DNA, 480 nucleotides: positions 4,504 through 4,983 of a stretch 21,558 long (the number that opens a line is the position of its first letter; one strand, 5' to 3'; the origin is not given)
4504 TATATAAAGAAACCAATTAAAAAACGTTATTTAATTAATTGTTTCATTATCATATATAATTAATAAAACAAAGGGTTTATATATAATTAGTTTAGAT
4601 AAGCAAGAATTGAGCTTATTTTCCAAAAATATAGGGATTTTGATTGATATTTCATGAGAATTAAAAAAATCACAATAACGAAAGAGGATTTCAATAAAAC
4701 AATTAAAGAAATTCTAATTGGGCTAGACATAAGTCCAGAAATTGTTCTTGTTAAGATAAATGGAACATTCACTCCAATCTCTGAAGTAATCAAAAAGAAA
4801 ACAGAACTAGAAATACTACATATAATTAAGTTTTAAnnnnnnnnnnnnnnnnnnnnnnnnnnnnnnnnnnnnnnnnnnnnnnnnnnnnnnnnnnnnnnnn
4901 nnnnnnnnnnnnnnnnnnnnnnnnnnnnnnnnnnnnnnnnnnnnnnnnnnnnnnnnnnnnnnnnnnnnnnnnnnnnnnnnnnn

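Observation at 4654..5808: TtuB/ThiS-like beta-grasp ORF without the Gly-Gly, in frame with and one TAA away from ttuA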

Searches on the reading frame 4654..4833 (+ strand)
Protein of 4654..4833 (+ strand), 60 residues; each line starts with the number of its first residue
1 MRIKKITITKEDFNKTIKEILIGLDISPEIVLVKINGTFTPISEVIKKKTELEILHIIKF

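Call 4: search_protein_families(library=pfam, proteins=[window:4654-4833:+], max_evalue=1)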
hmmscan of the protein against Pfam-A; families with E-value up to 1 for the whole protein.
window:4654-4833:+ (60 aa): 3 families
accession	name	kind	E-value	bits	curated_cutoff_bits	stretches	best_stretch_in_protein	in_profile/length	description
PF02597.26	ThiS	-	0.0028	18.6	22.5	1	11-58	18-73/76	ThiS family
PF21965.2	SAMP2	-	0.019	15.8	27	1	14-58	20-63/63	Small archaeal modifier protein 2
PF22359.2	Big-like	-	0.094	13.4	27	1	27-44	9-26/48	Bacterial Ig-like domain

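Call 6: find_homologous_proteins(query=window:4654-4833:+, max_evalue=0.01)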
Query window:4654-4833:+ (60 aa): 17 proteins with E <= 0.01 among 18 candidates.
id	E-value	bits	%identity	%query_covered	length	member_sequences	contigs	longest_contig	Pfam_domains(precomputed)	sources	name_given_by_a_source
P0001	9.8e-28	112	100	100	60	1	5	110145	-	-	-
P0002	6.9e-26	106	93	100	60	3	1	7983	-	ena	-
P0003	1.6e-25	105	90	100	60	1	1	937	-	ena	-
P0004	2.0e-24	101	88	100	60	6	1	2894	-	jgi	jgi:sulfur carrier protein ThiS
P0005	1.9e-23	98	83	100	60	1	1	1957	-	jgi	jgi:sulfur carrier protein ThiS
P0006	7.3e-23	96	83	100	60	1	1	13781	-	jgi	-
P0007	1.6e-22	95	83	100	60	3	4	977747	-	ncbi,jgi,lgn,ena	-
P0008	5.0e-18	81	75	98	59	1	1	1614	-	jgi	-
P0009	6.2e-18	81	77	95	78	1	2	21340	-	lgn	-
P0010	1.4e-17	80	79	93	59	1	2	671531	-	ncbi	-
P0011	2.4e-17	79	71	98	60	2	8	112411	-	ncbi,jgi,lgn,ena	-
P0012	6.8e-17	78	75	93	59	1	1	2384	-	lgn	-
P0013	5.8e-16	75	75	98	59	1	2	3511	-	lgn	-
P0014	6.2e-16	75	74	78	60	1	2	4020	-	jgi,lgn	jgi:sulfur carrier protein ThiS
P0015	1.2e-15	74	76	98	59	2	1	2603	-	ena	-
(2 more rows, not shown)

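Call 10: find_related_loci(query=A1, collection=genome_contigs, flank=3000)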
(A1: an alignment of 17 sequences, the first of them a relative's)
Query A1 (60 aa) in genome_contigs; peptide patterns used: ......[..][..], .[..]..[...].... (x = any residue, [..] = any of these).
598 stretches matched a pattern (row limit reached: there are more); 4 encode a relative of the query (tblastn E <= 1e-3); 4 distinct loci.
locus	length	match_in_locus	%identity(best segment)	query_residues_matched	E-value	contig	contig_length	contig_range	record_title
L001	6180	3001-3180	88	1-60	7e-31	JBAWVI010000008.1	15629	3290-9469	MAG: archaeon isolate ELA007 MAG007_8, whole genome shotgun sequence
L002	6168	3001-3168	79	4-59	4e-24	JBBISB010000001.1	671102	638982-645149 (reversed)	MAG: Candidatus Iainarchaeum archaeon isolate FAS170219_bin_363 NODE_1_length_671102_cov_21.388244, whole genome shotgun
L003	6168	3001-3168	71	4-59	1e-20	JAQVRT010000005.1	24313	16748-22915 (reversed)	MAG: Candidatus ainarchaeum sp. isolate STF1_257 NODE_4764_length_24313_cov_5.818077_Sandtown_F1, whole genome shotgun s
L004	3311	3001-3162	72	6-59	2e-20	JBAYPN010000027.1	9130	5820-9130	MAG: archaeon isolate SO_2016_LW2_139 scaffold16607_LW138R_2016, whole genome shotgun sequence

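Call 19: predict_structure(alignment_id=A1)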
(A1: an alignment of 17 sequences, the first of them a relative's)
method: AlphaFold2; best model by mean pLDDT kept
length: 60 residues; sequences in the alignment: 17
mean_pLDDT: 64.6   pTM: 0.46
mean pLDDT of the five models: 64.6, 62.9, 59.2, 56.2, 49.9
residues with pLDDT >= 90: 0; 70-90: 29; 50-70: 21; < 50: 10
segments of 3 or more residues with pLDDT < 50: 48-51, 56-60
pLDDT, mean of each block of 10 residues (from residue 1): 63 72 78 71 58 45
secondary structure, 60 per line:
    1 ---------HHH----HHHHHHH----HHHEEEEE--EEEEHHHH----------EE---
elements in order: H17-23 E31-35 E38-41 H42-45

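Call 20: search_protein_representatives(alignment_id=A1)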
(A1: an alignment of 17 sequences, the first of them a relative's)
Query: 17 sequences, 60 profile positions. Proteins with E-value up to 0.001 (for the whole library): 12; up to 1e-10: 4; up to 1e-30: 0. The best 12 are listed.
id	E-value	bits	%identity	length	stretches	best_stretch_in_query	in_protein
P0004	5.6e-30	119.1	-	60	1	1-60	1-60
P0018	5.8e-18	80.6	-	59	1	1-59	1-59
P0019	1.8e-13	66.2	-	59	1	1-59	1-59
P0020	1.3e-12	63.4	-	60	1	1-60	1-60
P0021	1.2e-07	47.5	-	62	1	7-58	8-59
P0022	1.3e-05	41.0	-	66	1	14-58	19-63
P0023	1.2e-04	38.0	-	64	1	14-58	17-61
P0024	1.8e-04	37.4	-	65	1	15-57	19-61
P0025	2.1e-04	37.1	-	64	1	4-58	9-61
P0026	3.8e-04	36.3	-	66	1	2-58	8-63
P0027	7.3e-04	35.4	-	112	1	14-58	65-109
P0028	8.4e-04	35.2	-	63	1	4-58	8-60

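Call 28: search_solved_structures(query=A1, max_evalue=10, show_alignments=3)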
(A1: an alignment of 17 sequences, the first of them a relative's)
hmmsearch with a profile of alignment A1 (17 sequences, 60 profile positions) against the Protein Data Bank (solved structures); distinct sequences matched with E-value up to 10: 3.
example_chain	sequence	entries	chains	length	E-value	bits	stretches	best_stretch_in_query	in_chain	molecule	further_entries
5ztb_E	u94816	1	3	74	1.2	12.3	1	14-58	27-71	Sulfur carrier protein TtuB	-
5gha_E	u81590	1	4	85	1.7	11.8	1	14-58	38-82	Sulfur Carrier TtuB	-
1ryj_A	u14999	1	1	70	2.4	11.3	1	15-58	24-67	unknown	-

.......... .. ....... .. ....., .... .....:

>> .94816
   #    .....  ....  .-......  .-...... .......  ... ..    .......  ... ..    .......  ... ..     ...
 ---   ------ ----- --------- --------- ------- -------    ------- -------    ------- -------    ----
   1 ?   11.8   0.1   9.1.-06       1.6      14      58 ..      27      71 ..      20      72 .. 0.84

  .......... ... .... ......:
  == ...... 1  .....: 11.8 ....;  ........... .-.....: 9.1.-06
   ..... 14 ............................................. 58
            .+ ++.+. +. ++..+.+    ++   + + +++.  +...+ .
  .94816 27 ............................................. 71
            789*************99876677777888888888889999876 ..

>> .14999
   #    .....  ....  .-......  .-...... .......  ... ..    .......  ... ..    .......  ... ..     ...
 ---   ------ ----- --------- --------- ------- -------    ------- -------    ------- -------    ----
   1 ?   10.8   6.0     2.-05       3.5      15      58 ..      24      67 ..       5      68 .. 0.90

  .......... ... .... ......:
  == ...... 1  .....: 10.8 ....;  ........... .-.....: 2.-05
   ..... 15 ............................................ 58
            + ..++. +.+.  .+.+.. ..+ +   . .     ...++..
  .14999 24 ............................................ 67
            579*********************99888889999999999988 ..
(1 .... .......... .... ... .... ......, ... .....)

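Call 29: search_protein_families(library=pfam, alignment_id=A1, max_evalue=0.1)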
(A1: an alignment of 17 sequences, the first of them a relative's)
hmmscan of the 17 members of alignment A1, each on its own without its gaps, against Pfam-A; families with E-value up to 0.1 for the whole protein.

A. member 1, P0001 (60 aa): 3 families
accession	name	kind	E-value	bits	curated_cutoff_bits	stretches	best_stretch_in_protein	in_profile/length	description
PF02597.26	ThiS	-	0.0028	18.6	22.5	1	11-58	18-73/76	ThiS family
PF21965.2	SAMP2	-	0.019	15.8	27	1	14-58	20-63/63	Small archaeal modifier protein 2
PF22359.2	Big-like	-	0.094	13.4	27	0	27-44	9-26/48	Bacterial Ig-like domain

B. families by the number of members that match (of 17 scanned): 5 families
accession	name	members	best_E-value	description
PF21965.2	SAMP2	14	9.4e-05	Small archaeal modifier protein 2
PF02597.26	ThiS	12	0.00016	ThiS family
PF22359.2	Big-like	6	0.011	Bacterial Ig-like domain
PF20763.3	UDG-inhib_P56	1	0.022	Phage phi29, UDG inhibitor P56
PF17607.7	DUF5503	1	0.038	Family of unknown function (DUF5503)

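Call 39: find_encoding_contigs(protein=P0021, flank=4000, max_places=3)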
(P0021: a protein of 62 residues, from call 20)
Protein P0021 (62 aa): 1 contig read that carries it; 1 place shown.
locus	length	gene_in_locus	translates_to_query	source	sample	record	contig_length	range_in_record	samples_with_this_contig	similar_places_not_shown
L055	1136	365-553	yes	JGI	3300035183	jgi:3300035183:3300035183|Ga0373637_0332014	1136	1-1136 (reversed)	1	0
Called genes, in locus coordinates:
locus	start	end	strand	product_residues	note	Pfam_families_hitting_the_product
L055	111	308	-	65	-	-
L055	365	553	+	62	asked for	PF02597:ThiS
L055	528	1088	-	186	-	PF15887:Peptidase_Mx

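Call 40: find_encoding_contigs(protein=P0025, flank=4000, max_places=2)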
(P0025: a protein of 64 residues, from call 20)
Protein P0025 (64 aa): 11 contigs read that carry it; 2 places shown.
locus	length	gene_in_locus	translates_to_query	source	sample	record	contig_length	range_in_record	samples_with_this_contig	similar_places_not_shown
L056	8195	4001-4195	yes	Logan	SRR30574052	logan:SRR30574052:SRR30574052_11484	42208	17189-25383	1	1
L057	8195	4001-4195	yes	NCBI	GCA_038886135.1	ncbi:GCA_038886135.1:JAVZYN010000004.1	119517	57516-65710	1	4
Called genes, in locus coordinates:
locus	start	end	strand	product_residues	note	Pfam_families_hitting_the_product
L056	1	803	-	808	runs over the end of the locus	PF00133:tRNA-synt_1, PF01406:tRNA-synt_1e (faint), PF09334:tRNA-synt_1g, PF13603:tRNA-synt_1_2 (faint), PF09334:tRNA-synt_1g (weak), PF08264:Anticodon_1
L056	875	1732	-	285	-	PF23023:Anti-Pycsar_Apyc1, PF00753:Lactamase_B (weak), PF13483:Lactamase_B_3 (weak), PF12706:Lactamase_B_2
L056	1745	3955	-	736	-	PF04473:DUF553 (weak), PF01841:Transglut_core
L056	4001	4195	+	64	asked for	-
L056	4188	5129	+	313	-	PF02540:NAD_synthase (weak), PF01171:ATP_bind_3, PF01507:PAPS_reduct (weak), PF02568:ThiI (faint), PF03054:tRNA_Me_trans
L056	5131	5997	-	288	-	-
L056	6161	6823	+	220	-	PF00687:Ribosomal_L1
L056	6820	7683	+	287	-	PF00466:Ribosomal_L10, PF17777:RL10P_insert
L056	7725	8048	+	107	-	PF00428:Ribosomal_60s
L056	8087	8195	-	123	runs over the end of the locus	PF02629:CoA_binding, PF13380:CoA_binding_2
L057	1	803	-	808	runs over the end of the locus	PF00133:tRNA-synt_1, PF01406:tRNA-synt_1e (faint), PF09334:tRNA-synt_1g, PF13603:tRNA-synt_1_2 (faint), PF09334:tRNA-synt_1g (weak), PF08264:Anticodon_1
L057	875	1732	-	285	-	PF23023:Anti-Pycsar_Apyc1, PF00753:Lactamase_B (weak), PF13483:Lactamase_B_3 (weak), PF12706:Lactamase_B_2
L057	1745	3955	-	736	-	PF04473:DUF553 (weak), PF01841:Transglut_core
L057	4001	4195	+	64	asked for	-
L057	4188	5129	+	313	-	PF02540:NAD_synthase (weak), PF01171:ATP_bind_3, PF01507:PAPS_reduct (weak), PF02568:ThiI (faint), PF03054:tRNA_Me_trans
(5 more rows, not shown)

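Call 49: find_encoding_contigs(protein=P0001, flank=1500, max_places=6)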
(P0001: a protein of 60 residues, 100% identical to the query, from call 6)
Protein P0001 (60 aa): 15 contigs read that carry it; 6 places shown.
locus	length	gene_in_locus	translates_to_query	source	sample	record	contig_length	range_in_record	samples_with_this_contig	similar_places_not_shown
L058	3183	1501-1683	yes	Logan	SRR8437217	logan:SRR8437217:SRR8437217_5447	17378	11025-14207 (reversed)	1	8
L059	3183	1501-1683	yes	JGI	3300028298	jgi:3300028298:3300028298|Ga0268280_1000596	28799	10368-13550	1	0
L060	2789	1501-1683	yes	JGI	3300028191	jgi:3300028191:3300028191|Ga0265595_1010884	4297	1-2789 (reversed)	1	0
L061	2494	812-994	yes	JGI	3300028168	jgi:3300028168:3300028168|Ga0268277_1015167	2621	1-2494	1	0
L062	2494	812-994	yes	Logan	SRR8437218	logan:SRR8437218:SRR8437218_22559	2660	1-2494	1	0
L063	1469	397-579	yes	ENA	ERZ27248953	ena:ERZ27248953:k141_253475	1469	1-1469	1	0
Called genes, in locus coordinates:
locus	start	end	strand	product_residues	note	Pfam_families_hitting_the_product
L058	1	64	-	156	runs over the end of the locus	-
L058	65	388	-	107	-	-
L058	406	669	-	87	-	-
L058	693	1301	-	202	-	PF00827:Ribosomal_L15e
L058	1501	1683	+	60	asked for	-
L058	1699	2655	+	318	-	PF01171:ATP_bind_3, PF01507:PAPS_reduct (weak)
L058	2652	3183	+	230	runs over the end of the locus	PF09335:VTT_dom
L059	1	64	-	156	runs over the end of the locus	-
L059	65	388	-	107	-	-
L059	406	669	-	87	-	-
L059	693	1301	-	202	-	PF00827:Ribosomal_L15e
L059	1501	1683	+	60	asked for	-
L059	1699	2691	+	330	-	PF01171:ATP_bind_3, PF01507:PAPS_reduct (weak)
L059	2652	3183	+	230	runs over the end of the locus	PF09335:VTT_dom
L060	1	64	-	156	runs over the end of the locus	-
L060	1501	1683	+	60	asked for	-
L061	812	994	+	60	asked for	-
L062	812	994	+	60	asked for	-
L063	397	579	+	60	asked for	-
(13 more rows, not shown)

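Call 51: search_protein_families(library=ncbifam, proteins=[window:4654-4833:+], max_evalue=0.1)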
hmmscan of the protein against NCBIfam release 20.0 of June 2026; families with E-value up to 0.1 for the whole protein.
window:4654-4833:+ (60 aa): 2 families
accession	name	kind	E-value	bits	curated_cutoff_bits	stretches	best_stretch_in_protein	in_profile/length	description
TIGR01683.1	thiS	equivalog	0.0064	16.8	37.45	1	14-58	13-61/64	sulfur carrier protein ThiS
NF041919.1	SAMP2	equivalog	0.029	14.9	70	1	14-59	20-64/66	ubiquitin-like small modifier protein SAMP2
